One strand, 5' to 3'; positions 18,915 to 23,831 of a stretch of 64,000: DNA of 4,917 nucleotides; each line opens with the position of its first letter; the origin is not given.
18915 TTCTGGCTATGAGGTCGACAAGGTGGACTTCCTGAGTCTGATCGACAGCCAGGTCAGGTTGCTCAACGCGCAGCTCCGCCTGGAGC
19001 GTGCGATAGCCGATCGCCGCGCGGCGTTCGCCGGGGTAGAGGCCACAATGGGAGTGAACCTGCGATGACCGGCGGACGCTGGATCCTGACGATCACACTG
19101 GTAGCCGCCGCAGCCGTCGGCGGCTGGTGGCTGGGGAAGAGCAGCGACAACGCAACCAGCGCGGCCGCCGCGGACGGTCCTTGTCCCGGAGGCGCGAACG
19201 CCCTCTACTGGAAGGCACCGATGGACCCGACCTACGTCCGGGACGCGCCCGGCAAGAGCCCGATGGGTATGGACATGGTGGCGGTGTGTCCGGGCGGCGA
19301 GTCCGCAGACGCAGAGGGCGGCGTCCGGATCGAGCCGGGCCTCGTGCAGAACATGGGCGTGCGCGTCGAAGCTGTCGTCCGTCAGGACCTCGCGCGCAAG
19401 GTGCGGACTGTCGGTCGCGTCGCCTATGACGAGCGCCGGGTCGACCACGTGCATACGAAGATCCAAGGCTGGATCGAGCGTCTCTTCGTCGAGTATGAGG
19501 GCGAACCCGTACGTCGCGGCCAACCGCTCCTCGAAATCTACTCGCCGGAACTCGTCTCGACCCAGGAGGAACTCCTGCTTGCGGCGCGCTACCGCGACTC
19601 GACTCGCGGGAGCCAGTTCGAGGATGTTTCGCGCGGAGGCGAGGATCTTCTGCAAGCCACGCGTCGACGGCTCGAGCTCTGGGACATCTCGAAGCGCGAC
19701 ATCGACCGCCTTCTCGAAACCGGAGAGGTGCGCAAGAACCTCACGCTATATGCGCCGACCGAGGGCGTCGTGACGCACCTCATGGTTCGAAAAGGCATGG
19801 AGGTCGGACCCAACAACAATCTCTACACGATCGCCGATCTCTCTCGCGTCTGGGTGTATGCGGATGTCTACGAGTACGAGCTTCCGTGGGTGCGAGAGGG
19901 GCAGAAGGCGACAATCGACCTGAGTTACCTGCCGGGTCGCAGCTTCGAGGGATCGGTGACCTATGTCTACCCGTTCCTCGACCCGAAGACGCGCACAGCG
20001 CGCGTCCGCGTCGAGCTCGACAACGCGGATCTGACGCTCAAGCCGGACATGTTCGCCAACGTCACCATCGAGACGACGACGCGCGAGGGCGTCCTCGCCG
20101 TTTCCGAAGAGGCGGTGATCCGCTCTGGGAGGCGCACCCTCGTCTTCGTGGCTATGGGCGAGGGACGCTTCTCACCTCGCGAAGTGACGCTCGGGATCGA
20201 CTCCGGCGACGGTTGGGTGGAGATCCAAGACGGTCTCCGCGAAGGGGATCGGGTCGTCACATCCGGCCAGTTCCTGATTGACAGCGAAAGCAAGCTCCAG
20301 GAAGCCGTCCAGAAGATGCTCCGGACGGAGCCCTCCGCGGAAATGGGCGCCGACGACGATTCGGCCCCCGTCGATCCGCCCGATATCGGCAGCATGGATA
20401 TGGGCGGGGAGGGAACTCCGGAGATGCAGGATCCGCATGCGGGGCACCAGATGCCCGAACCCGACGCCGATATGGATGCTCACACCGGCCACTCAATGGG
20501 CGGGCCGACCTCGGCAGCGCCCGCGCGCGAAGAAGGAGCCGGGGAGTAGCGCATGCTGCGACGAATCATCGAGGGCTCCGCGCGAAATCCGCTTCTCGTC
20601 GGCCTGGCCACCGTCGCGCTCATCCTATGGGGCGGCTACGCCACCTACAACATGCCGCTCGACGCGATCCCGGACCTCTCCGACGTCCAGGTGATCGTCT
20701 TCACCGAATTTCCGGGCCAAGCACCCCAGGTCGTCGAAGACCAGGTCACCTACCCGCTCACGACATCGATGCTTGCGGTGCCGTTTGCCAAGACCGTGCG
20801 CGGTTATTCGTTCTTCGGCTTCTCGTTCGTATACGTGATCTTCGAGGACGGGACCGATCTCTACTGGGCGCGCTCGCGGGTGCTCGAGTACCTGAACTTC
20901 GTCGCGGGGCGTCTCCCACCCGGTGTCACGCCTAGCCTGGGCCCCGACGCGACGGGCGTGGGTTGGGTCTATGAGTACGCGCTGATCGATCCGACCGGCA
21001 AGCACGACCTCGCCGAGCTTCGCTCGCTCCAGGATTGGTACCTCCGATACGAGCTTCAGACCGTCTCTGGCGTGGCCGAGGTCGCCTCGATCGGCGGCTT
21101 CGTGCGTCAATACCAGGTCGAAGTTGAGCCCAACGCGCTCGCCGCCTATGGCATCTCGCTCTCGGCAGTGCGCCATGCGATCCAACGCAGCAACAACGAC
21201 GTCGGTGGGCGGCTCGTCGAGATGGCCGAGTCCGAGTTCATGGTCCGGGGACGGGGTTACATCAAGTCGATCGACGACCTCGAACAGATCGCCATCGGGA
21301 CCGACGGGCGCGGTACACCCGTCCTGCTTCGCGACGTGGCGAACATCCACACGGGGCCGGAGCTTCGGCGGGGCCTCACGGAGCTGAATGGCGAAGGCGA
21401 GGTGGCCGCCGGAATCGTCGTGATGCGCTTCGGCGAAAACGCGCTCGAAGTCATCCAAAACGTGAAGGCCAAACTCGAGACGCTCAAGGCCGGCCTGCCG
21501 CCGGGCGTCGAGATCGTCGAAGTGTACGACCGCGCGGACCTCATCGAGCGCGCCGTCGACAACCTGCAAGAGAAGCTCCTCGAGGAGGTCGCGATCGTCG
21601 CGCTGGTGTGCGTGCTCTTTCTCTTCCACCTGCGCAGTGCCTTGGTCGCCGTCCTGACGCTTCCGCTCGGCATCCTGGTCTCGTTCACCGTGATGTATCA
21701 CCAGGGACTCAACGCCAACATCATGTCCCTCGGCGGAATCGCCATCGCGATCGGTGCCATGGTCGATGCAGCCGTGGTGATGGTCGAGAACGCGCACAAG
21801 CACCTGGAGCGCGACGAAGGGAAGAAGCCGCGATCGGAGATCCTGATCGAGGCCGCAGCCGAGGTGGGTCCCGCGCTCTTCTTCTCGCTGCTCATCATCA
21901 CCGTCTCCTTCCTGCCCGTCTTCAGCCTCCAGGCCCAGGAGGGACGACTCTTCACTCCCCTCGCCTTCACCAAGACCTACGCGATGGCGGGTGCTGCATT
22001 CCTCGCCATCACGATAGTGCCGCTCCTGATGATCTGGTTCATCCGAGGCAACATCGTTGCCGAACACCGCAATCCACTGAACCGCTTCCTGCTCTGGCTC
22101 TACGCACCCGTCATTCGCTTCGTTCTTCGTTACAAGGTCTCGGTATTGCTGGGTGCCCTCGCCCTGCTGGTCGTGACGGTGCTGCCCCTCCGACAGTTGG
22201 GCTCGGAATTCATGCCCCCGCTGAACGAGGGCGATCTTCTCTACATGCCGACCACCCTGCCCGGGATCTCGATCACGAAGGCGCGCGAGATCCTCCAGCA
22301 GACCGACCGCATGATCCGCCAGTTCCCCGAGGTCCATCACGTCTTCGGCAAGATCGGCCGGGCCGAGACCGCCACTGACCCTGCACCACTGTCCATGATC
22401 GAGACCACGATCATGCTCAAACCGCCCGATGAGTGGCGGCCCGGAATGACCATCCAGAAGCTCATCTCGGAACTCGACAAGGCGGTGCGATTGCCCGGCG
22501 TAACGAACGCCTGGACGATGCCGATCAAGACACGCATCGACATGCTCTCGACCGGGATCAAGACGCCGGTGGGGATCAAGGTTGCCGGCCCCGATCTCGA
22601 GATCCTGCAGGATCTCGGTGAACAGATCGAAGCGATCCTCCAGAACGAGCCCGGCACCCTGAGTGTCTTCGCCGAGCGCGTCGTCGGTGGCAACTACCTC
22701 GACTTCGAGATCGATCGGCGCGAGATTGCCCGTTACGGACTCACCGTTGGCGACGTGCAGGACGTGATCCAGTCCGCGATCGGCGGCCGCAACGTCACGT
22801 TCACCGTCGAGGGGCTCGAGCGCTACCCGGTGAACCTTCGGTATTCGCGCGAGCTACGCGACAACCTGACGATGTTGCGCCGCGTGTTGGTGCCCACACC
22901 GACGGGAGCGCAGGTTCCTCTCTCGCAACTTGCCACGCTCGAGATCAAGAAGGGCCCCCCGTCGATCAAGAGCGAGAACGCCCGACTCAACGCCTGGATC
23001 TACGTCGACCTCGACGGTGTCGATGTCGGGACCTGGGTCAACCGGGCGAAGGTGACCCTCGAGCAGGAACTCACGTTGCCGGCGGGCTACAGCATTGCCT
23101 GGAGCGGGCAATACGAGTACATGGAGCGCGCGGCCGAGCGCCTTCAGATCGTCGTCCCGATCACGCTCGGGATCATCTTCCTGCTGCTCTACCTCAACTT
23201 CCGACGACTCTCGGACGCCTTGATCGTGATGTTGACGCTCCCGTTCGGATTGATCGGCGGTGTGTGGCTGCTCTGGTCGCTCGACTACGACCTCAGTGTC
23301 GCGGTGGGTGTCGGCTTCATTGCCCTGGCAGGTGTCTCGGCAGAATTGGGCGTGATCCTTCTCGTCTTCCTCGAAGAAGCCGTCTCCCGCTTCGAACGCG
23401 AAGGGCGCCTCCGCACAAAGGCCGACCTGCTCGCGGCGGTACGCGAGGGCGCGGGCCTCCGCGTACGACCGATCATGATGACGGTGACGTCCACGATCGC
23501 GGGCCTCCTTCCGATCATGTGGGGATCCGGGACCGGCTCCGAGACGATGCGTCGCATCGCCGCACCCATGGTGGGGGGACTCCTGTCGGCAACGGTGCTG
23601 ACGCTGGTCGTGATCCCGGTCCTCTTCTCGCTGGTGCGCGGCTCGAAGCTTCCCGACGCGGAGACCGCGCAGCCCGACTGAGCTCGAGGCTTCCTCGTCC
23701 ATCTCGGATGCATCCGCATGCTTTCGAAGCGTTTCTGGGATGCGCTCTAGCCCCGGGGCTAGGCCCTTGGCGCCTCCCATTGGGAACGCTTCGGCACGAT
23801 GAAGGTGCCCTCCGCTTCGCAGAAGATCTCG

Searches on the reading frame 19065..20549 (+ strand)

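Call 6: search_protein_families(library=pfam, proteins=[window:19065-20549:+], max_evalue=0.01)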
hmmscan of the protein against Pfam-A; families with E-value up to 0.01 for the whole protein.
window:19065-20549:+ (494 aa): 3 families
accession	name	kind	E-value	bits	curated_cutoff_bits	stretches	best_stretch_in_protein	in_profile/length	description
PF16576.10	HlyD_D23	-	8.6e-86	287.1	30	1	109-331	2-214/214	Barrel-sandwich domain of CusB or HlyD membrane-fusion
PF13437.12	HlyD_3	-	2.1e-19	70.6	22.2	1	227-327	1-105/106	HlyD family secretion protein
PF19335.5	HMBD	-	9.2e-06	26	23.6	1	48-73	1-27/28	Heavy metal binding domain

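Call 66: search_protein_families(library=ncbifam, proteins=[window:19065-20549:+], max_evalue=0.001)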
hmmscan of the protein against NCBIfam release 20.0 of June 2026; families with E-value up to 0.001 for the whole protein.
window:19065-20549:+ (494 aa): 20 families
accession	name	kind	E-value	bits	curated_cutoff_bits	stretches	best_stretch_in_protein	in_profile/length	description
NF007303.0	PRK09783.1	subfamily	7.9e-64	215.6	390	1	44-421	45-408/414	copper/silver efflux system membrane fusion protein CusB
TIGR00999.1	8a0102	subfamily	1.3e-46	158.9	319.3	1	146-406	1-271/271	CzcB/NccB family metal efflux transporter periplasmic adaptor subunit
TIGR01730.1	RND_mfp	subfamily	1.3e-37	129.5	94.9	1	226-411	135-319/322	efflux RND transporter periplasmic adaptor subunit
NF045680.1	DiMtlExpIhpB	equivalog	3.4e-25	88.7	450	1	208-408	120-317/326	divalent metal ion exporter adaptor subunit IhpB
NF008606.0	PRK11578.1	equivalog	1.2e-14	54.2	342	1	224-400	181-363/371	macrolide transporter subunit MacA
NF000272.2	OqxA_adapt_sub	exception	2.3e-10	40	835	1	284-401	250-366/391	multidrug efflux RND transporter periplasmic adaptor subunit OqxA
TIGR00998.1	8a0101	subfamily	7.3e-10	38.3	390.8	1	226-300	205-280/334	EmrA/EmrK family multidrug efflux transporter periplasmic adaptor subunit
NF033138.2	RND-peri-MexC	equivalog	6.9e-09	35.3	625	1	301-412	259-370/375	MexC family multidrug efflux RND transporter periplasmic adaptor subunit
TIGR02971.1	heterocyst_DevB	subfamily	7.6e-09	35.4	129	1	227-302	206-279/327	ABC exporter membrane fusion protein, DevB family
NF008589.1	PRK11556.1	equivalog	1e-08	34.5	391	1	305-401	280-375/392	MdtA/MuxA family multidrug efflux RND transporter periplasmic adaptor subunit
NF007132.1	PRK09578.1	equivalog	2.2e-08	33.2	512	1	305-419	268-381/396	MexX/AxyX family multidrug efflux RND transporter periplasmic adaptor subunit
NF007785.0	PRK10476.1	equivalog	5.3e-08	32.1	376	1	225-299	208-282/347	multidrug transporter subunit MdtN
NF045904.1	RND-peri-MexE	equivalog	5.5e-08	32.1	714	1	228-413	174-368/390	multidrug efflux RND transporter periplasmic adaptor subunit MexE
NF011604.1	PRK15030.1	equivalog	1.3e-07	31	765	1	293-404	253-366/397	multidrug efflux RND transporter periplasmic adaptor subunit AcrA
NF002939.0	PRK03598.1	equivalog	7.2e-06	25.4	393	1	225-320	204-310/332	secretion protein HlyD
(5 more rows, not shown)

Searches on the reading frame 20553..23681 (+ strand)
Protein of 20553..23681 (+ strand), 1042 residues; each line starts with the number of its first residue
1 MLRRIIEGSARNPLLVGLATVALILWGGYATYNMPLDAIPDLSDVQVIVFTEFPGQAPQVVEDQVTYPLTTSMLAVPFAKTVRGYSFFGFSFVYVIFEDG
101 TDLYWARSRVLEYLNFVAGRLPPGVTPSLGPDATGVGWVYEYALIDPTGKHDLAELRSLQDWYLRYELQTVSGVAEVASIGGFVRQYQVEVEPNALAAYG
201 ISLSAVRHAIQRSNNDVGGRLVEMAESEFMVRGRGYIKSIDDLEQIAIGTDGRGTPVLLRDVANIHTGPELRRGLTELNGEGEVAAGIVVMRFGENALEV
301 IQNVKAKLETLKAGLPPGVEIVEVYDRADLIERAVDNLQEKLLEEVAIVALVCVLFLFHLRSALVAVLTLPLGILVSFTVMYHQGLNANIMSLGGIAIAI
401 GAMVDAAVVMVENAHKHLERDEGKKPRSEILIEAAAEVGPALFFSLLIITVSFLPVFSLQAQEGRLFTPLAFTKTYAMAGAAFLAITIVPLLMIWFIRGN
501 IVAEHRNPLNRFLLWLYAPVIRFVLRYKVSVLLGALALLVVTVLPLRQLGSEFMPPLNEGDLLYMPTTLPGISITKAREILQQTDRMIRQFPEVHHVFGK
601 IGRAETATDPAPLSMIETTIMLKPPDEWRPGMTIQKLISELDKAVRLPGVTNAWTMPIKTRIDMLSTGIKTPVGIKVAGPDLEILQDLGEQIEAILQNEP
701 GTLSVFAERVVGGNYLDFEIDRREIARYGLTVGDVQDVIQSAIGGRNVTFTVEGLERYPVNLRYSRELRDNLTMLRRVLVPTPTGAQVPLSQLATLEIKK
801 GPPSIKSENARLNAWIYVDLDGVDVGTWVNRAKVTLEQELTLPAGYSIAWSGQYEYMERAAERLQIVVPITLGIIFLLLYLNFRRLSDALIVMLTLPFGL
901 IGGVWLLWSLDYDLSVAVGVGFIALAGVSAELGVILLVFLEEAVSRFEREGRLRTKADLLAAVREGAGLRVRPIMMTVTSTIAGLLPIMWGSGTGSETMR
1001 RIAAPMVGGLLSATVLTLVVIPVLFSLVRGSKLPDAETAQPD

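Call 6: search_protein_families(library=pfam, proteins=[window:20553-23681:+], max_evalue=0.01)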
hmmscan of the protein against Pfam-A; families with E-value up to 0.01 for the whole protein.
window:20553-23681:+ (1042 aa): 2 families
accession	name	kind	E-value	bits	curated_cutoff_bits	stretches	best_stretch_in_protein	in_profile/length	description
PF00873.25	ACR_tran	-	9.1e-240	798.8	28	1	9-1029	5-1021/1021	AcrB/AcrD/AcrF family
PF03176.21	MMPL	-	4.1e-05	23.1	20.5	1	343-502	147-308/333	MMPL family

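Call 17: search_protein_families(library=ncbifam, proteins=[window:20553-23681:+], max_evalue=0.1)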
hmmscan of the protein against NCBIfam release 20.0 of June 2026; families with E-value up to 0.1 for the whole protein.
window:20553-23681:+ (1042 aa): 17 families
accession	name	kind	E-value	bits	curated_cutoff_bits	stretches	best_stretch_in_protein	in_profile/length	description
TIGR00914.1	2A0601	subfamily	0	1248.8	701.45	1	1-1032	1-1039/1051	CusA/CzcA family heavy metal efflux RND transporter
NF033617.1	RND_permease_2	subfamily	2.6e-143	479.2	1250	1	11-1028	6-1007/1009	multidrug efflux RND transporter permease subunit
NF000282.2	RND_permease_1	subfamily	5e-116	388.9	1250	1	15-1029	10-1028/1029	multidrug efflux RND transporter permease subunit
TIGR00915.1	2A0602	subfamily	1.4e-105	354.2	940.35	1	13-1030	9-1030/1050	efflux RND transporter permease subunit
NF007905.0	PRK10614.1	equivalog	4.3e-82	276.3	1774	1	13-1026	11-1006/1025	multidrug efflux RND transporter permease subunit MdtC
NF007133.0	PRK09579.1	equivalog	1.4e-78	264.5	1763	1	10-1031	8-1005/1017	multidrug efflux RND transporter permease subunit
NF007798.0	PRK10503.1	equivalog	1.6e-77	261.1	1584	1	13-1027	20-1021/1040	MdtB/MuxB family multidrug efflux RND transporter permease subunit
NF007131.0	PRK09577.1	equivalog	1.3e-76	258.2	1768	1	16-1028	12-1022/1045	multidrug efflux RND transporter permease subunit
NF007842.1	PRK10555.1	equivalog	3.5e-71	240.3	1854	2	15-543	11-545/1036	multidrug efflux RND transporter permease AcrD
NF000037.1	RND_perm_OqxB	exception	1.6e-61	208.4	2200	2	15-527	13-531/1050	multidrug efflux RND transporter permease subunit OqxB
NF011706.2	PRK15127.1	equivalog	1.2e-58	198.9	2150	1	13-1029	9-1030/1049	multidrug efflux RND transporter permease subunit AcrB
TIGR00921.1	2A067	subfamily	7e-08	31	351.9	2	330-493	182-343/733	hydrophobe/amphiphile efflux-3 (HAE3) family transporter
TIGR00833.1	actII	subfamily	3.3e-06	25.7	874.7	1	296-547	132-380/910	MMPL family RND transporter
TIGR01129.1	secD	equivalog_domain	0.0019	17.4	244.4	1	347-420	257-330/397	protein translocase subunit SecD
NF009584.0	PRK13024.1-4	equivalog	0.0025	16.2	1171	1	298-417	220-339/759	protein translocase subunit SecDF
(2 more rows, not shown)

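Call 30: search_solved_structures(query=window:20553-23681:+, show_alignments=1, max_evalue=1e-50)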
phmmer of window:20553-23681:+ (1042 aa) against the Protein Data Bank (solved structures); distinct sequences matched with E-value up to 1e-50: 80 (the best 60 are shown).
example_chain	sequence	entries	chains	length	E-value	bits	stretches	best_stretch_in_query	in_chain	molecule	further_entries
3t51_A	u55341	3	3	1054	0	1294.9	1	2-1028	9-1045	Cation efflux system protein CusA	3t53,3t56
3k07_A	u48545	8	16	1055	0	1294.9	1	2-1028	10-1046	Cation efflux system protein cusA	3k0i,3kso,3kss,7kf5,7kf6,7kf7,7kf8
3ne5_A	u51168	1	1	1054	0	1294.2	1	5-1028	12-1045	Cation efflux system protein cusA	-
4dop_A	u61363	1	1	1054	0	1292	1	2-1028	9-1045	Cation efflux system protein CusA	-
4dnr_A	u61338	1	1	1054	0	1291.3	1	2-1028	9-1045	Cation efflux system protein CusA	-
4dnt_A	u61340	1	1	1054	0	1291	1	2-1028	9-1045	Cation efflux system protein CusA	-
4k0e_A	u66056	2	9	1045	6.5e-167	560.4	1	15-1029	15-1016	Heavy metal cation tricomponent efflux pump ZneA(CzcA-like)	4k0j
7b8p_A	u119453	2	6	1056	3.1e-81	276.7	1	11-1031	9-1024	Efflux pump membrane transporter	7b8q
6ows_A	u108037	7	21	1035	3.1e-81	276.7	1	11-1031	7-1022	Efflux pump membrane transporter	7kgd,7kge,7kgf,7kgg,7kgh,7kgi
5lq3_A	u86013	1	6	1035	6.4e-69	236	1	12-1029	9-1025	CmeB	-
5t0o_A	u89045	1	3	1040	6.5e-69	236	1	12-1029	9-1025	CmeB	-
8f3e_A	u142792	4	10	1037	6.5e-68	232.7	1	13-1030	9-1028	Efflux pump membrane transporter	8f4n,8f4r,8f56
9lyq_B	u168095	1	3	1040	1.1e-65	225.2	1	13-1027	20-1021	Multidrug resistance protein MdtB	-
22xk_B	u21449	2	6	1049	2.4e-65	224.2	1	13-1028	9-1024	MexBYB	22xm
8gjj_B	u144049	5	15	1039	1.1e-64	221.9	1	12-1029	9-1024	Efflux pump membrane transporter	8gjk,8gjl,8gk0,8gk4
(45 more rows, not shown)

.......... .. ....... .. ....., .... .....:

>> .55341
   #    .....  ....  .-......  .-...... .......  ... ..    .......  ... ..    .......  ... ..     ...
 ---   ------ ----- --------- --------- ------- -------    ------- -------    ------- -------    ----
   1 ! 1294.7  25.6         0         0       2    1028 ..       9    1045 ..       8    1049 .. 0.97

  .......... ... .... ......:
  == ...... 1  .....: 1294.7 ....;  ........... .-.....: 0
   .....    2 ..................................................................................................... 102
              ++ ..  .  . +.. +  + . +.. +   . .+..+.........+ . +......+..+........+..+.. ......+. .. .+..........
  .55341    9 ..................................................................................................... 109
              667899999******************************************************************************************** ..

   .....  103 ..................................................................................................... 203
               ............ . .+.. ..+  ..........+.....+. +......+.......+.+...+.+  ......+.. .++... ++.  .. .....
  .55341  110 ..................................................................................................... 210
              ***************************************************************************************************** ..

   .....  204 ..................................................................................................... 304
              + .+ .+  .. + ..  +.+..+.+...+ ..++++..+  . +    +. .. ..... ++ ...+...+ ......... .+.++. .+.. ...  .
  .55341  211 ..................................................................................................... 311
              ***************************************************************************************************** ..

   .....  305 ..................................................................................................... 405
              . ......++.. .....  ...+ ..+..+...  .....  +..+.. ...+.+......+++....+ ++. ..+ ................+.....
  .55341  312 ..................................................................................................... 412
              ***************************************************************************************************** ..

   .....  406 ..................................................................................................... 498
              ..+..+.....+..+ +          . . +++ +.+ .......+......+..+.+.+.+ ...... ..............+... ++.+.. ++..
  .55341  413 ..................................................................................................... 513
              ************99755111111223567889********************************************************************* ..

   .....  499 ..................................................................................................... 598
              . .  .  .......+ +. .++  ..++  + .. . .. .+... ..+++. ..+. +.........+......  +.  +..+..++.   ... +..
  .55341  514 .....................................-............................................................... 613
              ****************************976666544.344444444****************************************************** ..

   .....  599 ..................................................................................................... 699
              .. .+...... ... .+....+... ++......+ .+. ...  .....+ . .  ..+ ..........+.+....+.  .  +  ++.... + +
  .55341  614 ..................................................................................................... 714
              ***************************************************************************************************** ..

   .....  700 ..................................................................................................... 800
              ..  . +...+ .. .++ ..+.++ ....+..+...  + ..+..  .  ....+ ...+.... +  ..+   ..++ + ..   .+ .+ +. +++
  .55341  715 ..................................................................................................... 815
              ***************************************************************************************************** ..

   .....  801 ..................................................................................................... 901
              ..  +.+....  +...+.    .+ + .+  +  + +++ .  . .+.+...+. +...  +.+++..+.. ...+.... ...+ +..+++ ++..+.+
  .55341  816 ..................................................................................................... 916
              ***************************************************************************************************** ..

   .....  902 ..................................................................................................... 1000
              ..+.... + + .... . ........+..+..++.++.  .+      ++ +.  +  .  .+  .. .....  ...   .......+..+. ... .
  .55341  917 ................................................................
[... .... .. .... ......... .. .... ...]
